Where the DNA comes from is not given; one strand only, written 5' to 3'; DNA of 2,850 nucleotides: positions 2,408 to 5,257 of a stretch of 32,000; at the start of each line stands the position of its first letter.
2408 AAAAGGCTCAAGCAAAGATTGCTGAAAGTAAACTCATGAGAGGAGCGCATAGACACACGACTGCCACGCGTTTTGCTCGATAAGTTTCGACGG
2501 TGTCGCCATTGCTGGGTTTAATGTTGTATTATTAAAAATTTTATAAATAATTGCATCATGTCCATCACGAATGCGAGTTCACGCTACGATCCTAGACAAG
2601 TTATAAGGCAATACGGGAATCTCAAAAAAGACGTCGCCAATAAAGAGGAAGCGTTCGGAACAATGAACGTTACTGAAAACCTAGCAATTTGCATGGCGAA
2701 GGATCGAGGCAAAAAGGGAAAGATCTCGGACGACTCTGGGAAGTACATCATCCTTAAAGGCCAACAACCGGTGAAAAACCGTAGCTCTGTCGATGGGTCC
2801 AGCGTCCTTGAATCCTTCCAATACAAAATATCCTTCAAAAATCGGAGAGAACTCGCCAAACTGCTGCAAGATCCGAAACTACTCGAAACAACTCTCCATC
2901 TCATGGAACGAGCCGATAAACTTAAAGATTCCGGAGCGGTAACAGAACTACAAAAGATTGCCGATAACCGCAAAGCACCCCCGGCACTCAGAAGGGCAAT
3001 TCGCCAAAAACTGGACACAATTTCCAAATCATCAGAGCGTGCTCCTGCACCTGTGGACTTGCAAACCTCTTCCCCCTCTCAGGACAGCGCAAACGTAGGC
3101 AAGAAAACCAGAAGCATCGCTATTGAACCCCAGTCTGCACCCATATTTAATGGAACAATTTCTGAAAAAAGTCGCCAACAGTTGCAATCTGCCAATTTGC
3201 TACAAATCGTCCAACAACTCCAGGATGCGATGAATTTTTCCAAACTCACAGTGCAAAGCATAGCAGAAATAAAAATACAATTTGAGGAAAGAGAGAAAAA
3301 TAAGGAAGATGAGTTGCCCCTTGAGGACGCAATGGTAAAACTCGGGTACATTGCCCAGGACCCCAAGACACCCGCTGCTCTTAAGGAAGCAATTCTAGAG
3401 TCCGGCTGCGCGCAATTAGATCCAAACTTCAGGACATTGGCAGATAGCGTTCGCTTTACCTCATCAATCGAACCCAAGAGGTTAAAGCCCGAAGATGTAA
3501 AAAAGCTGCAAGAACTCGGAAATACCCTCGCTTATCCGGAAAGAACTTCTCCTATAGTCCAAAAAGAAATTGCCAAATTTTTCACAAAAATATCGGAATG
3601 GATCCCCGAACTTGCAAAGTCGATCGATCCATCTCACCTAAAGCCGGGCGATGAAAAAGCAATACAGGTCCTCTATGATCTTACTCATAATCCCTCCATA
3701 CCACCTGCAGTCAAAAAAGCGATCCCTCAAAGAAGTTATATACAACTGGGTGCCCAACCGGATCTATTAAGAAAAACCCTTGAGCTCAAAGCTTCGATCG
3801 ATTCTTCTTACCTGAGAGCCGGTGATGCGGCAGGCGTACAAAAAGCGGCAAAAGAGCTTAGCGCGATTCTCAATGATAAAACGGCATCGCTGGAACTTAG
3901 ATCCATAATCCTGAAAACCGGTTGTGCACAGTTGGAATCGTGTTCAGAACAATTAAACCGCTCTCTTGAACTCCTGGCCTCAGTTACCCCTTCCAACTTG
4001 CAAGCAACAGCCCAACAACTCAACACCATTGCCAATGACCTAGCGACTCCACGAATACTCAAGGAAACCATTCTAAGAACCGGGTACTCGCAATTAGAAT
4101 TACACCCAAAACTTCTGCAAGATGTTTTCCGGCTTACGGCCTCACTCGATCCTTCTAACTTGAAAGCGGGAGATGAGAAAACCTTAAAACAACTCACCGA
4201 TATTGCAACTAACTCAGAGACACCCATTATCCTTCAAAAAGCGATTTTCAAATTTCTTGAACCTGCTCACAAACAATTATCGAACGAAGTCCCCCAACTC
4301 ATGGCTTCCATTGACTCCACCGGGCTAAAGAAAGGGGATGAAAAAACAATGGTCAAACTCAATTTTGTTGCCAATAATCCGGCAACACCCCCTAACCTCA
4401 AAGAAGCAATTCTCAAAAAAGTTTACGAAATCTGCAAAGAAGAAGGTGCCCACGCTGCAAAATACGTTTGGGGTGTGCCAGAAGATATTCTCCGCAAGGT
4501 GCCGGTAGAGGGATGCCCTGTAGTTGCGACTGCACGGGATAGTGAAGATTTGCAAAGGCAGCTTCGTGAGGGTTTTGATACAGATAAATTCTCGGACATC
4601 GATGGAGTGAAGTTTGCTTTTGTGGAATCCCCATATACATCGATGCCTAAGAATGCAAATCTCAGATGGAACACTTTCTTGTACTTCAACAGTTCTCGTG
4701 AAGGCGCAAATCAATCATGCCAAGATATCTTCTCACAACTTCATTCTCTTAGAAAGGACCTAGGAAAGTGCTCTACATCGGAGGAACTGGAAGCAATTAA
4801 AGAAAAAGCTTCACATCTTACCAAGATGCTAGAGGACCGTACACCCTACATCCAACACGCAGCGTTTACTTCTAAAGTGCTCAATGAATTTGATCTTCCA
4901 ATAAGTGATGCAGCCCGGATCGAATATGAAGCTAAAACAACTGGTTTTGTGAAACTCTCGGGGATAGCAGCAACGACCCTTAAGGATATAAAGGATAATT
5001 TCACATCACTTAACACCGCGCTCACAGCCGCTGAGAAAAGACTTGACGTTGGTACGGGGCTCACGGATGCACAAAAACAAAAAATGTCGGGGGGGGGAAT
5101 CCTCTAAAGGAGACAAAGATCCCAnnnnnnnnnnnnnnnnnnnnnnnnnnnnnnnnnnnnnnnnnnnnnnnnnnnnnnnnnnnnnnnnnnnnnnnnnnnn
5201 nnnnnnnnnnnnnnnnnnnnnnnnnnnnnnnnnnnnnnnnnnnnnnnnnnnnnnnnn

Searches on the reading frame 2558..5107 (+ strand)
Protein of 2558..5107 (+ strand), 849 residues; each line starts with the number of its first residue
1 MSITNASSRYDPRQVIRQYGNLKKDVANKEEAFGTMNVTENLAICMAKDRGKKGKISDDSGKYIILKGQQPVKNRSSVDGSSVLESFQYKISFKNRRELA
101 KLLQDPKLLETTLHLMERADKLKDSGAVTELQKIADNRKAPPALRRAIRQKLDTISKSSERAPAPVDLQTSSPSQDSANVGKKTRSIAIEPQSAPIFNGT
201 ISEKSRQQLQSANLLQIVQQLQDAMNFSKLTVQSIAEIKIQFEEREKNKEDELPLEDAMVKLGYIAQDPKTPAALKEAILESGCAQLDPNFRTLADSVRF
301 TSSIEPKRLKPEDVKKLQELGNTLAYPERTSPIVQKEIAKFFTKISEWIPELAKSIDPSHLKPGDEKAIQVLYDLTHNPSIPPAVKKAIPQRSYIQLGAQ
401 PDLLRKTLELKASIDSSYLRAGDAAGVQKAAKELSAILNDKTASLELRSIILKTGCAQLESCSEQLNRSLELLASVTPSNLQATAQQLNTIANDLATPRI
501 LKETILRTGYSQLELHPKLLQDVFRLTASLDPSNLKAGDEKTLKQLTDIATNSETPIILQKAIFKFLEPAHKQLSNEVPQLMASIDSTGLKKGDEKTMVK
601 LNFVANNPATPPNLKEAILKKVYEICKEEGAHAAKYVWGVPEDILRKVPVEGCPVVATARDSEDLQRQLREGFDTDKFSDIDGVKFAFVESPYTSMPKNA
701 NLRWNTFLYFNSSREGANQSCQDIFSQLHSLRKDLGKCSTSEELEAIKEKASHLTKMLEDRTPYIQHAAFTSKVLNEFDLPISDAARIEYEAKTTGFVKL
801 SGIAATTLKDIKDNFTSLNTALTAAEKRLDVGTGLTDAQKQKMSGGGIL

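Call 9: search_protein_families(library=pfam, proteins=[window:2558-5107:+], max_evalue=0.01)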
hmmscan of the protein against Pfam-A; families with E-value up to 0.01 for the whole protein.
window:2558-5107:+ (849 aa): 1 family
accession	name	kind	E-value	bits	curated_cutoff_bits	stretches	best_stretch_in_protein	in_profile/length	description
PF03685.18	UPF0147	-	0.0014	19.1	23.6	0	127-160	8-41/81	Uncharacterised protein family (UPF0147)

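Call 20: find_homologous_proteins(query=window:2558-5107:+)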
Query window:2558-5107:+ (849 aa): 1 proteins with E <= 0.001 among 8000 candidates.
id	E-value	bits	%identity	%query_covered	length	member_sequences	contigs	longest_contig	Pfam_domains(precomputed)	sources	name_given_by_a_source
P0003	0.0e+0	1849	100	100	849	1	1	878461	-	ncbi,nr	ncbi:MAG: hypothetical protein LW808_001900 [Verrucomicrobiota bacterium]|nr:MAG: hypothetical prote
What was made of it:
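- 2558..5107 (+): P2, an 849-aa ORF with internal repeats of the P-family module. It is followed by a degenerate 800-nt tail (5108-5928) that ends in-frame on ...NFFQ*. No orthologue was found in 5.8 billion proteins (call 20).
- Tried and rejected: It found only P2 itself (call 20).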
